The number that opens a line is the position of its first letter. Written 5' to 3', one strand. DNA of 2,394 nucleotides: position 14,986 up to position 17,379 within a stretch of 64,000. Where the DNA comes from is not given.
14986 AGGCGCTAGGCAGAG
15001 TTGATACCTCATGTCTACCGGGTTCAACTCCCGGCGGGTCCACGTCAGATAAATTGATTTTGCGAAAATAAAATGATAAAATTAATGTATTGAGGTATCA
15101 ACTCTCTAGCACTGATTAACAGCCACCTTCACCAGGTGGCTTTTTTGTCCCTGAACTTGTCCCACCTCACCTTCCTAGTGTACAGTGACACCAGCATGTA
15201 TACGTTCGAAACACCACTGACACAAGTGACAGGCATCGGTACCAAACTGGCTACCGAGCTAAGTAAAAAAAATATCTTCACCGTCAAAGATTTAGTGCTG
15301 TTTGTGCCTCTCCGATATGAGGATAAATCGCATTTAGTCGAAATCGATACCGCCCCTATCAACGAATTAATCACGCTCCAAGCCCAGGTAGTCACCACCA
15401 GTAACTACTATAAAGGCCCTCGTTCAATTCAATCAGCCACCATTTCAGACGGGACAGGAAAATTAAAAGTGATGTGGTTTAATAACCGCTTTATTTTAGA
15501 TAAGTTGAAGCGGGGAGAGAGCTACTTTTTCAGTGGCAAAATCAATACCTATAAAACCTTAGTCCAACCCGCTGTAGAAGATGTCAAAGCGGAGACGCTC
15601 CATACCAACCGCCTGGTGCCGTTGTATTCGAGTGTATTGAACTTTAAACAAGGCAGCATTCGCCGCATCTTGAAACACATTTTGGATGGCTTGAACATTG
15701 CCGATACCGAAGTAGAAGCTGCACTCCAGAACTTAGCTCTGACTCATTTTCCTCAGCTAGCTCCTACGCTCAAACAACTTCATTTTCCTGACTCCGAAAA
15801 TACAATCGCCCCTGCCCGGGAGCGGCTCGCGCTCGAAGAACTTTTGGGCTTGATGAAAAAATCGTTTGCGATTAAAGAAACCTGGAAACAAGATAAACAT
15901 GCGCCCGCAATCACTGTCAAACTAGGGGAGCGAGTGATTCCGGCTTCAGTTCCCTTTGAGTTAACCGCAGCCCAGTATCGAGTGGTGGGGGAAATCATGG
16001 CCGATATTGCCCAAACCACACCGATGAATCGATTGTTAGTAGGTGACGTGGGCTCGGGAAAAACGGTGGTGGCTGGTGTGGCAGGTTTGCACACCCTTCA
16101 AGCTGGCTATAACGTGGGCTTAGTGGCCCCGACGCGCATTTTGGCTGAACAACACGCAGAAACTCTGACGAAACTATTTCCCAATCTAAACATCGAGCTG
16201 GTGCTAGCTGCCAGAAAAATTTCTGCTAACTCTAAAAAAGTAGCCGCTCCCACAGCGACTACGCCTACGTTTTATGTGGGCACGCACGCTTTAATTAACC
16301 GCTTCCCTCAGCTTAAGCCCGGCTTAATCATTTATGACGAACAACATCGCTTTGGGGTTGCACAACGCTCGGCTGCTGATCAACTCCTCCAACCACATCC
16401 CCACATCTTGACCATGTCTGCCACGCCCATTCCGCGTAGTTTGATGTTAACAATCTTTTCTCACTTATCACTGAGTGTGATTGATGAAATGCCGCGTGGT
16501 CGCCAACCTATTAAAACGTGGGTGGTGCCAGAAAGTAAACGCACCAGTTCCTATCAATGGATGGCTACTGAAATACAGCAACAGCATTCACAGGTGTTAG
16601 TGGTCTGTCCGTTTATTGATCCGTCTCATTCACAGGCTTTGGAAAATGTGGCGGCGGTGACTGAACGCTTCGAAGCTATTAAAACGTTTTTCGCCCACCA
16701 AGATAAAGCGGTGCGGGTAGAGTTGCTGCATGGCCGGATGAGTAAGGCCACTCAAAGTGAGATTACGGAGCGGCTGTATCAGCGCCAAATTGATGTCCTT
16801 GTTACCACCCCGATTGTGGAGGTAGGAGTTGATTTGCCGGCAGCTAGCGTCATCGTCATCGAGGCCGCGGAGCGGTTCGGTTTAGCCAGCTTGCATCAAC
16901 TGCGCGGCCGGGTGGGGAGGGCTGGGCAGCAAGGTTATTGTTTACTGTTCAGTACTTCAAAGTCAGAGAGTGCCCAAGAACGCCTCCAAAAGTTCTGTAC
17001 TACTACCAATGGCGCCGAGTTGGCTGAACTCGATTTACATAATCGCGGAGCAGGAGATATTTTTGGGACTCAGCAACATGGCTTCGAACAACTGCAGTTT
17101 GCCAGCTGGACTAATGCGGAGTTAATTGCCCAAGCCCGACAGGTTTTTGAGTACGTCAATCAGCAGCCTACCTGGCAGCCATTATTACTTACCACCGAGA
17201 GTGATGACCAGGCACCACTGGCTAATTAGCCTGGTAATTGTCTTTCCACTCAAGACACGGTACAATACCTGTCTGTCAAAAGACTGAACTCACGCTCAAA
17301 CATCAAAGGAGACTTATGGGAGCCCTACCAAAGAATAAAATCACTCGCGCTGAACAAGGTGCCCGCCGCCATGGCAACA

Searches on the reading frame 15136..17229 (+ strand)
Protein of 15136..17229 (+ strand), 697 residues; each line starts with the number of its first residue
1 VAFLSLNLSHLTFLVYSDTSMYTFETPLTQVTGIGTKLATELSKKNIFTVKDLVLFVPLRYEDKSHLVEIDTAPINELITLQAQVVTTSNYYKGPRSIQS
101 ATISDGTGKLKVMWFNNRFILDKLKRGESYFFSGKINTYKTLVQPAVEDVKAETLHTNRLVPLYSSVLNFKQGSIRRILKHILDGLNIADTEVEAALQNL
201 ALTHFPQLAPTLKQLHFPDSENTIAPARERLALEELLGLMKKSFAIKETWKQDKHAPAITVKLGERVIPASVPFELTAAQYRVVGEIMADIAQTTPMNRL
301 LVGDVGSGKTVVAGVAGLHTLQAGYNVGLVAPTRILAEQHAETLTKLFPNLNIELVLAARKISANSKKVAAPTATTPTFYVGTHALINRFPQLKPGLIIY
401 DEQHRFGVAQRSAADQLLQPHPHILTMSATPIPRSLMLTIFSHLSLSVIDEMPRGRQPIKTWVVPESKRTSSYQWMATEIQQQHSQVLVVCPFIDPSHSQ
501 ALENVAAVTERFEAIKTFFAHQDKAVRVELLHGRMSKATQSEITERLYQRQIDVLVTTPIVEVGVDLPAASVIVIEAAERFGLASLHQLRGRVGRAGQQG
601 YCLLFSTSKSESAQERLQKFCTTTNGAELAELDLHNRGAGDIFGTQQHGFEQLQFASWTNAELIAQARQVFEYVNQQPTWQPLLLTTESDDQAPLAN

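Call 77: search_protein_families(library=pfam, proteins=[window:15136-17229:+], max_evalue=0.00001)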
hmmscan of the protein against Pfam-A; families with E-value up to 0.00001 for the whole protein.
window:15136-17229:+ (697 aa): 6 families
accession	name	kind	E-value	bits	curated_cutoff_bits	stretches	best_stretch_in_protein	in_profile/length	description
PF00270.35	DEAD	-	1.2e-19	71.1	26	1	296-435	14-163/167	DEAD/DEAH box helicase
PF17191.10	RecG_wedge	-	2.1e-19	70.1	23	1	31-181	5-157/162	RecG wedge domain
PF00271.37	Helicase_C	-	1.1e-16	61.5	23.5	1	481-597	12-110/110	Helicase conserved C-terminal domain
PF04851.21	ResIII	-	1.5e-12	48.1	22.5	1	275-431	3-162/164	Type III restriction enzyme, res subunit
PF22590.2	Cas3-like_C_2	-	2e-07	31.7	27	1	505-596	9-104/106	CRISPR-associated nuclease/helicase Cas3, C-terminal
PF01336.31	tRNA_anti-codon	-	5e-07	30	27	1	80-144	2-66/75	OB-fold nucleic acid binding domain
